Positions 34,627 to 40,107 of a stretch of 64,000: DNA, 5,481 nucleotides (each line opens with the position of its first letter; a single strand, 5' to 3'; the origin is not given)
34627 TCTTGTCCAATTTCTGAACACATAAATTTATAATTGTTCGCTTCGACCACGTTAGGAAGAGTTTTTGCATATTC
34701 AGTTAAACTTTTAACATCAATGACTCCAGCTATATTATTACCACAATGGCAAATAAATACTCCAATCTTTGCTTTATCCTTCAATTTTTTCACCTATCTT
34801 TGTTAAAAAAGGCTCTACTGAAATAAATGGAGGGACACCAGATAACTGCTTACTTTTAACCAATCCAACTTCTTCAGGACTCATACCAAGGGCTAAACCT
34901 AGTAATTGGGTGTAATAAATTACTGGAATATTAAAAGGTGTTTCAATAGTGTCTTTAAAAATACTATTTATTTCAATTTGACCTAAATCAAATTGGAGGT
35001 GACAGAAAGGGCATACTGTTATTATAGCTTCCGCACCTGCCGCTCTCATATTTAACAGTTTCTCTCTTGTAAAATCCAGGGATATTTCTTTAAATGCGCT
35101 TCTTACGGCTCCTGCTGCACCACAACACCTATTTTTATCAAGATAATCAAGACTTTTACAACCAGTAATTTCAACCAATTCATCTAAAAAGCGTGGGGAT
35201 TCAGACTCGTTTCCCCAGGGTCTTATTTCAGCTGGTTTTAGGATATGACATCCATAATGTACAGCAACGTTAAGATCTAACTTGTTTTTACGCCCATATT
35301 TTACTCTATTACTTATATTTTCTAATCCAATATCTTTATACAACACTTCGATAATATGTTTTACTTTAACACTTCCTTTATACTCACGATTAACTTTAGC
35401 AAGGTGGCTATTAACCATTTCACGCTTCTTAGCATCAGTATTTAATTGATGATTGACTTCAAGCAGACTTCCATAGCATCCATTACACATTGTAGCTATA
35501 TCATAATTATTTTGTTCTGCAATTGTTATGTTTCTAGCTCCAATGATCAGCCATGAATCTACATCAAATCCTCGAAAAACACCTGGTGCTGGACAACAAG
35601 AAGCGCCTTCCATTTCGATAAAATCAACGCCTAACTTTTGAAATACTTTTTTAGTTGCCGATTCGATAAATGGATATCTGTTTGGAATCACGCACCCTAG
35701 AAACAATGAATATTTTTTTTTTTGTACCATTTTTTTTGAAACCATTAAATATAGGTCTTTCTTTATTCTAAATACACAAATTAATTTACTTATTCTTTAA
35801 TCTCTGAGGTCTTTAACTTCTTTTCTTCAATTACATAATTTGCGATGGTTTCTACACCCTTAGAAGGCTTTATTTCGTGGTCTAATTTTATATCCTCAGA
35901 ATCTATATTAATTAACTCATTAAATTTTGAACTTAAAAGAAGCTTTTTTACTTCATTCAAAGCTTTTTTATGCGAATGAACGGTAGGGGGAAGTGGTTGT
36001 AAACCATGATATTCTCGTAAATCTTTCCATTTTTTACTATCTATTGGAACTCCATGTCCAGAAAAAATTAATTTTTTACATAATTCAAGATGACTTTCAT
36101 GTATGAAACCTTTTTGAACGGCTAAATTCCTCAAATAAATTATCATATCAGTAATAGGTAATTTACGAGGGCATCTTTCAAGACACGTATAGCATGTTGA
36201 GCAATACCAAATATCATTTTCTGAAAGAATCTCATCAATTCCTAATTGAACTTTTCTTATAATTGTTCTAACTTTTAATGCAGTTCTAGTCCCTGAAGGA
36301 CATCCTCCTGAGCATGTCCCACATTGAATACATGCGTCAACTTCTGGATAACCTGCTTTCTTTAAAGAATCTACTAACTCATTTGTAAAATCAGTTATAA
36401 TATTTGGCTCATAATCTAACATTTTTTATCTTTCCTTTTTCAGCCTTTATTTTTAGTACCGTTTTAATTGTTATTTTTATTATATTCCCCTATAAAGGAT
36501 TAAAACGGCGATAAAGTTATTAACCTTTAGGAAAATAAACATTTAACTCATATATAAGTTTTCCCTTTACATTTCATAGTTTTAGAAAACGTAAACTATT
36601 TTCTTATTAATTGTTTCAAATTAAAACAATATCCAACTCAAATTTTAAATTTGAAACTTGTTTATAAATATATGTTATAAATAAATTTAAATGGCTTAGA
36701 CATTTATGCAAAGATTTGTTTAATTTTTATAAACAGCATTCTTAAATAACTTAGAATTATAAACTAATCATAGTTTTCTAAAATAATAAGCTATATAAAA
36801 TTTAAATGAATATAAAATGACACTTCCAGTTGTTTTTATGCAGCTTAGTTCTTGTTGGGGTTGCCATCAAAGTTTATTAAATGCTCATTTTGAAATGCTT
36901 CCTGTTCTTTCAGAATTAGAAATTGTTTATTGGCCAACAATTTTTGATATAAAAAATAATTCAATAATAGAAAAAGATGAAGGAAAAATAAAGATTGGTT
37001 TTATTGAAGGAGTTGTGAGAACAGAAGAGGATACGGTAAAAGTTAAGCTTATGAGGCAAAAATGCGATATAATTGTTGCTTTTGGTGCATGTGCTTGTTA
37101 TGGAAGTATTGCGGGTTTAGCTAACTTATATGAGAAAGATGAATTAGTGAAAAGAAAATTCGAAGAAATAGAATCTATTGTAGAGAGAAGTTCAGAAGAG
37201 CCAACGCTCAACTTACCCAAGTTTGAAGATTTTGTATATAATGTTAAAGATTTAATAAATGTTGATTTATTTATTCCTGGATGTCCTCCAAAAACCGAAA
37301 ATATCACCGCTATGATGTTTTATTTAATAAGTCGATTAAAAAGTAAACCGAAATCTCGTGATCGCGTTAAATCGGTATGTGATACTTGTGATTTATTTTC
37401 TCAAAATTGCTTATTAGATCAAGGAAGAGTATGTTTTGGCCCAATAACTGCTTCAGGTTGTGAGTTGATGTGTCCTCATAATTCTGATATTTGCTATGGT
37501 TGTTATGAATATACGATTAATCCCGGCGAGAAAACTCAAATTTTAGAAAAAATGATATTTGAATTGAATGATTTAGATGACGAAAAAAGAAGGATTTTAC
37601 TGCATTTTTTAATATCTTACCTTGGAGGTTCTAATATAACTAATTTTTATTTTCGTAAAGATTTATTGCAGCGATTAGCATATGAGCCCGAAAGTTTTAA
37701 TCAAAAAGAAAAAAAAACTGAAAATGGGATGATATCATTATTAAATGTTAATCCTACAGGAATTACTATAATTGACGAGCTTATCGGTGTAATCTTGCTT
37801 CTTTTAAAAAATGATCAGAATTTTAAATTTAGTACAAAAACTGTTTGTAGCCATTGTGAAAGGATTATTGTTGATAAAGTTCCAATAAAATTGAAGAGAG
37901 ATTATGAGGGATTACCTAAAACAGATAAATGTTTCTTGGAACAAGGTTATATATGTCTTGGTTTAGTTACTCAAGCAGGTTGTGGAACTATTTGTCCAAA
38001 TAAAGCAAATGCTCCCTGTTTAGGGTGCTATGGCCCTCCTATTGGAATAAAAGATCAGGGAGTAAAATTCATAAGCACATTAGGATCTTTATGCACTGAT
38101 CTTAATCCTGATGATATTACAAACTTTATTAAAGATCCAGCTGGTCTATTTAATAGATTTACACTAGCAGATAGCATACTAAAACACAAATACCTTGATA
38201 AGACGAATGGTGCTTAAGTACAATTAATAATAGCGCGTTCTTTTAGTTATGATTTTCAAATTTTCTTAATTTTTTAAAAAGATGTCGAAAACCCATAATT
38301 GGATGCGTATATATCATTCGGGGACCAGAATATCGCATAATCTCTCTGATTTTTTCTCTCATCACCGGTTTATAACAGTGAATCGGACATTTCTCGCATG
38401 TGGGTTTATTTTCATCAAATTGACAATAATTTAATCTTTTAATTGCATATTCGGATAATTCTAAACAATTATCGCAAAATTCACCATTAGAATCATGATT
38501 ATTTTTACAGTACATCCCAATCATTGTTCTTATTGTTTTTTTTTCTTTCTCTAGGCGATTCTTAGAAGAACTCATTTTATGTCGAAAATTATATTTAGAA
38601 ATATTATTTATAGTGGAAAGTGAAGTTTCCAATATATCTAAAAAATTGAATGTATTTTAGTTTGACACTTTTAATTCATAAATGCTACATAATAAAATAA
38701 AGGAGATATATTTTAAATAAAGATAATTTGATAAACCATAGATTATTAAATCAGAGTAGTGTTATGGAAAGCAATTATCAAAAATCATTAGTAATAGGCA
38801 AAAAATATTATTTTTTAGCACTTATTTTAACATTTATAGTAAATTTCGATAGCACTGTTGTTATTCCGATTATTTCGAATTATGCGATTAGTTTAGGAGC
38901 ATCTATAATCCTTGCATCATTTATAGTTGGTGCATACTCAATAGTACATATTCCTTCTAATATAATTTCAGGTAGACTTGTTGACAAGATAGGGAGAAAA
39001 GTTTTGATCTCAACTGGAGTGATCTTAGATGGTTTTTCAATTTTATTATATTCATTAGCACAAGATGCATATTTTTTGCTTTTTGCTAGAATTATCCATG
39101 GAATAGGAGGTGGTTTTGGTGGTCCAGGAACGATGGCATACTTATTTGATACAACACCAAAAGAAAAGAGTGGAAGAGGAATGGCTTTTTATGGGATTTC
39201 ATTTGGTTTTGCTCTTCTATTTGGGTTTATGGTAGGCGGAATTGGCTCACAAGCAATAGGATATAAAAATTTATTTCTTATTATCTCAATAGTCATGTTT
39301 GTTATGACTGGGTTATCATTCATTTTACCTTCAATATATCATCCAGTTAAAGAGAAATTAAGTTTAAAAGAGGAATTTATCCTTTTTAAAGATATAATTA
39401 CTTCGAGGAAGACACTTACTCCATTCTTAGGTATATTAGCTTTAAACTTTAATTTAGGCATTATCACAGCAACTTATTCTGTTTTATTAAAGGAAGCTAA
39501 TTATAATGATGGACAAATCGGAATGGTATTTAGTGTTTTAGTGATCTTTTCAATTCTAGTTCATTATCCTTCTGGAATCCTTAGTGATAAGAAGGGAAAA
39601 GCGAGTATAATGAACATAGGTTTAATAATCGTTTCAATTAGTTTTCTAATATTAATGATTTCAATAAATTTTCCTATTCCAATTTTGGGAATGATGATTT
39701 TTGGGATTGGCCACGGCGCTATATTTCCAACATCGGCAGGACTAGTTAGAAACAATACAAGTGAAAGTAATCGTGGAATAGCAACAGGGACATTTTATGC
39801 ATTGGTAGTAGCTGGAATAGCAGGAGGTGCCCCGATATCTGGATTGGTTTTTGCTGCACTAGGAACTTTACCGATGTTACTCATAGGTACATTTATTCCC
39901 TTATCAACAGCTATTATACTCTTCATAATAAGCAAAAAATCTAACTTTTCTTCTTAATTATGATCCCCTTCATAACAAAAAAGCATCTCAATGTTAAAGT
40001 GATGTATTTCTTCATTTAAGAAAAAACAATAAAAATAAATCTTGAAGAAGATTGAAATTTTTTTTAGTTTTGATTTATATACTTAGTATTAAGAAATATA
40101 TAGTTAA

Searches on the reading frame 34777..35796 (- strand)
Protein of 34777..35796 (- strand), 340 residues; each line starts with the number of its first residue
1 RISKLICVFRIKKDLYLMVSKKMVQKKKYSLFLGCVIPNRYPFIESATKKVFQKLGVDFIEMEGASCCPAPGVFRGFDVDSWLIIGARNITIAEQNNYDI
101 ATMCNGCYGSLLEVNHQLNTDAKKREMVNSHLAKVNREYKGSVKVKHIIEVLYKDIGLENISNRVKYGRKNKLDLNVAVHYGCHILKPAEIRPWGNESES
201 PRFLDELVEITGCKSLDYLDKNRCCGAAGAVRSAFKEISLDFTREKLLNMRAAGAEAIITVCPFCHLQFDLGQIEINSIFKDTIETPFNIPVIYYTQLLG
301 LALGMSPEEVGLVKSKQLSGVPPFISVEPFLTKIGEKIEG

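Call 46: search_protein_families(library=pfam, proteins=[window:34777-35796:-], max_evalue=0.001)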
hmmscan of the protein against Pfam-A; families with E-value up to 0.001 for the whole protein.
window:34777-35796:- (340 aa): 1 family
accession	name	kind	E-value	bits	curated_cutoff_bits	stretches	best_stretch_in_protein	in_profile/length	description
PF02754.22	CCG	-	2e-37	127.6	20.6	2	177-270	1-85/85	Cysteine-rich domain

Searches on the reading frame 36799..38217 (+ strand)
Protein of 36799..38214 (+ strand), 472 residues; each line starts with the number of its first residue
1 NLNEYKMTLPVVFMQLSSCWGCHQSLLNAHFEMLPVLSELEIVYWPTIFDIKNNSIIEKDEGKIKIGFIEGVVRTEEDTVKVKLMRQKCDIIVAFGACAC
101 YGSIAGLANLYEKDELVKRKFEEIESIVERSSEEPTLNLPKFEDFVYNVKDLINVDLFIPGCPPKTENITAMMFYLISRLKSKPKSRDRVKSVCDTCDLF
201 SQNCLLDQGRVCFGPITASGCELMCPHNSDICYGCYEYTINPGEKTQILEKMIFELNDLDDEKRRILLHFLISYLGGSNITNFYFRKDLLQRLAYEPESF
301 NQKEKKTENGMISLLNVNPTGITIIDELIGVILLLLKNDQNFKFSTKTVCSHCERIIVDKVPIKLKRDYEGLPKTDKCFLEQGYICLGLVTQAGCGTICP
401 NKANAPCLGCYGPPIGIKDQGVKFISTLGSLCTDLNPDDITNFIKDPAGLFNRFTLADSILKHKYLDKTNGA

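Call 46: search_protein_families(library=pfam, proteins=[window:36799-38214:+], max_evalue=0.001)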
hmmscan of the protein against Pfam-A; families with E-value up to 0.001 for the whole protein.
window:36799-38214:+ (472 aa): 1 family
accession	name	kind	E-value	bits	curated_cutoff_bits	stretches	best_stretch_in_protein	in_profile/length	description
PF01058.29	Oxidored_q6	-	1.3e-22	80.4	27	1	19-174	1-126/128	NADH ubiquinone oxidoreductase, 20 Kd subunit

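Call 62: find_encoding_contigs(protein=window:36817-38217:+, flank=10000, max_places=1)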
Protein window:36817-38217:+ (466 aa): 2 contigs read that carry it; 1 place shown.
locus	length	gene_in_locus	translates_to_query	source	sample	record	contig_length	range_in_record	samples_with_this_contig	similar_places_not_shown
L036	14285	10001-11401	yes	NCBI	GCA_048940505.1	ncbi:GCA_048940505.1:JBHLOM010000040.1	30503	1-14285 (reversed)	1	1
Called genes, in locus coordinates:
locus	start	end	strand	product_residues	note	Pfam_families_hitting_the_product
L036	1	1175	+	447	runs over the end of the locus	PF00037:Fer4 (faint), PF13183:Fer4_8, PF13534:Fer4_17, PF02754:CCG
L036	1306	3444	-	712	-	-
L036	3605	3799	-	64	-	-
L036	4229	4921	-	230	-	PF00037:Fer4, PF12797:Fer4_2 (weak), PF12838:Fer4_7, PF13187:Fer4_9, PF13187:Fer4_9, PF13237:Fer4_10, PF12838:Fer4_7, PF13187:Fer4_9, +14 more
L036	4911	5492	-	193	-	-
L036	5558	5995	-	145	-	PF02662:FlpD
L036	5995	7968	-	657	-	PF12831:FAD_oxidored (weak), PF13450:NAD_binding_8 (weak), PF12838:Fer4_7 (weak), PF13534:Fer4_17 (weak), PF00037:Fer4, PF12838:Fer4_7, PF13187:Fer4_9, PF13237:Fer4_10, +9 more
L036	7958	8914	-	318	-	PF02754:CCG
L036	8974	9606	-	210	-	PF13183:Fer4_8, PF13237:Fer4_10, PF12838:Fer4_7 (faint), PF13187:Fer4_9, PF13534:Fer4_17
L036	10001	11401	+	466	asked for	PF01058:Oxidored_q6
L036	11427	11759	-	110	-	PF11756:YgbA_NO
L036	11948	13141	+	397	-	PF00083:Sugar_tr (weak), PF12832:MFS_1_like, PF07690:MFS_1, PF12832:MFS_1_like (weak), PF07690:MFS_1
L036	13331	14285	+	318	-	PF00586:AIRS, PF02769:AIRS_C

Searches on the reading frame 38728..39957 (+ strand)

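Call 64: search_protein_families(library=pfam, proteins=[window:38728-39957:+], max_evalue=0.00001)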
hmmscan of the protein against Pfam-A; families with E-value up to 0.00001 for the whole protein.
window:38728-39957:+ (409 aa): 3 families
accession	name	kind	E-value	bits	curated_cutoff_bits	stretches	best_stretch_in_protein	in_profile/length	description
PF07690.21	MFS_1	-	3.6e-48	164.7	33.4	2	32-246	2-221/347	Major Facilitator Superfamily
PF12832.13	MFS_1_like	-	7.2e-18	65.2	25.2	2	22-184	208-372/373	MFS_1 like family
PF00083.30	Sugar_tr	-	2.1e-12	47.1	22.3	1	51-201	36-192/452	Sugar (and other) transporter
